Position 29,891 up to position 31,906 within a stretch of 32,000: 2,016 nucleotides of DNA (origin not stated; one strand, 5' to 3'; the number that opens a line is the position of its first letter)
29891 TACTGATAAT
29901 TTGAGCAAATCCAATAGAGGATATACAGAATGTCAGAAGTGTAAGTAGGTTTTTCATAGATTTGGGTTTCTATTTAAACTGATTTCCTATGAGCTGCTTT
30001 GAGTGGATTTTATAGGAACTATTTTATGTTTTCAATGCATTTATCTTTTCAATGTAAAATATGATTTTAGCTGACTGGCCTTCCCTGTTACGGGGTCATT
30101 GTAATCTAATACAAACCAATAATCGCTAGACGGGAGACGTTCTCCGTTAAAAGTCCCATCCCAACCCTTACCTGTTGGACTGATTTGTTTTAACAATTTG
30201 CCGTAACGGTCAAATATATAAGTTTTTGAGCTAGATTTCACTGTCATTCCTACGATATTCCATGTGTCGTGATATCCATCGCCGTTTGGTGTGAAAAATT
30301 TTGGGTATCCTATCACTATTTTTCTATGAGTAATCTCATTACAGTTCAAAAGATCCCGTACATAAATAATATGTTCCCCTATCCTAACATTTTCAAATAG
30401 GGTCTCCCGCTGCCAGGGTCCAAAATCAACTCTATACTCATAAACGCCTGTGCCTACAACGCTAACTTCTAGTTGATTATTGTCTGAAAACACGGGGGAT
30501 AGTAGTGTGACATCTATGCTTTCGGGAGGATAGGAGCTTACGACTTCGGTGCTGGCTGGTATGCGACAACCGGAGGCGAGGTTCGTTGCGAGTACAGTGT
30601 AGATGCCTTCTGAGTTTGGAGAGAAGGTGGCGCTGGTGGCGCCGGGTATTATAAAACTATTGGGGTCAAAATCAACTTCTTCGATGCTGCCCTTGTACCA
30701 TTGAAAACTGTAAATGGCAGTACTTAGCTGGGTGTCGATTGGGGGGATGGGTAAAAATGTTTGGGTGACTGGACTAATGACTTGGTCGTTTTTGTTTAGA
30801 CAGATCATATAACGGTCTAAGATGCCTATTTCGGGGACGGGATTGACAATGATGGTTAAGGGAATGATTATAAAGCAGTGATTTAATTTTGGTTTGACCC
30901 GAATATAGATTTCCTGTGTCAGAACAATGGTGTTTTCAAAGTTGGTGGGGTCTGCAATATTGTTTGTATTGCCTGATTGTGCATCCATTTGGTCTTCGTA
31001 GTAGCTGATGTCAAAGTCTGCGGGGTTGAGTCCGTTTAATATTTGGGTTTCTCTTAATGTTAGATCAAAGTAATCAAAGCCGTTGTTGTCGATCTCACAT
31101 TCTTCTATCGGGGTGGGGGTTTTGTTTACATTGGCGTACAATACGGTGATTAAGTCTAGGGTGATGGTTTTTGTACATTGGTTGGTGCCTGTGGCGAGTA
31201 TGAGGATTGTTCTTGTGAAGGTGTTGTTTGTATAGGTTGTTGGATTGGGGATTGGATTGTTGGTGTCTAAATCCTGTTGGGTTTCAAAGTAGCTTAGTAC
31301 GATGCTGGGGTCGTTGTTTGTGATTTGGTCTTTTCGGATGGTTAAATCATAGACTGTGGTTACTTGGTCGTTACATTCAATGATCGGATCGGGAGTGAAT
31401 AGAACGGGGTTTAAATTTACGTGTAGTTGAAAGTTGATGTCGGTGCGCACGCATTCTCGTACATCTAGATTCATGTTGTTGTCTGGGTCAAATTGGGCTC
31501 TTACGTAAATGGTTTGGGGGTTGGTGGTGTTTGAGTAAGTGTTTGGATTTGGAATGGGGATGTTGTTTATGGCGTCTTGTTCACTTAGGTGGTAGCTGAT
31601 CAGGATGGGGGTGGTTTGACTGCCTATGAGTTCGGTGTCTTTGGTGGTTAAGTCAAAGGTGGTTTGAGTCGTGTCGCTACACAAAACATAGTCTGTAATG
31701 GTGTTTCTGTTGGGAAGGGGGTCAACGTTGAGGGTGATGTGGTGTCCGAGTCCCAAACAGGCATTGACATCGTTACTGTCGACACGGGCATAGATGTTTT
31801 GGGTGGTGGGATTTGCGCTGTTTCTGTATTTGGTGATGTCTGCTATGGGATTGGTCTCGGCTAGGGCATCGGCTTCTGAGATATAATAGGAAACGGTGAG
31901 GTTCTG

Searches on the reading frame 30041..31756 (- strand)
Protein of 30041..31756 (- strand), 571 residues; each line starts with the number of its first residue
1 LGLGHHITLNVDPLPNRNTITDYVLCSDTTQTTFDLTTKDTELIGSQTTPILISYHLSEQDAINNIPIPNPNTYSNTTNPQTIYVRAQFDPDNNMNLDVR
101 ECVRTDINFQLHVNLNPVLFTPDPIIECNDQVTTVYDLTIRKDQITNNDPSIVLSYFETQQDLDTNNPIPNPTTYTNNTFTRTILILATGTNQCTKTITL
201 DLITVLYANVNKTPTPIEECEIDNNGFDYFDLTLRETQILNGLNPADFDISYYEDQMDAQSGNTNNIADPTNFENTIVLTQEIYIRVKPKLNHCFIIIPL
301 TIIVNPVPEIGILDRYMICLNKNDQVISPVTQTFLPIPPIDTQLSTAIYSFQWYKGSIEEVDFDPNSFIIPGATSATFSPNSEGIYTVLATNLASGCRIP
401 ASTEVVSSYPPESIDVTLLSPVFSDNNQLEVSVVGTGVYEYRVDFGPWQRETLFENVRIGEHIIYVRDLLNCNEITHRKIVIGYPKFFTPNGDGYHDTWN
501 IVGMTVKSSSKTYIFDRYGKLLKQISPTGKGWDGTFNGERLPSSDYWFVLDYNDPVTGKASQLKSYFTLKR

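Call 47: search_protein_families(library=pfam, proteins=[window:30041-31756:-], max_evalue=0.001)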
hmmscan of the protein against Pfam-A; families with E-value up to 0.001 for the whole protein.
window:30041-31756:- (571 aa): 1 family
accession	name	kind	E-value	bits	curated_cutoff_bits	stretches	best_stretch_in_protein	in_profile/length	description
PF13585.12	CHU_C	-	3.1e-13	50.1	27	1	484-560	3-77/86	CHU_C Type IX secretion signal domain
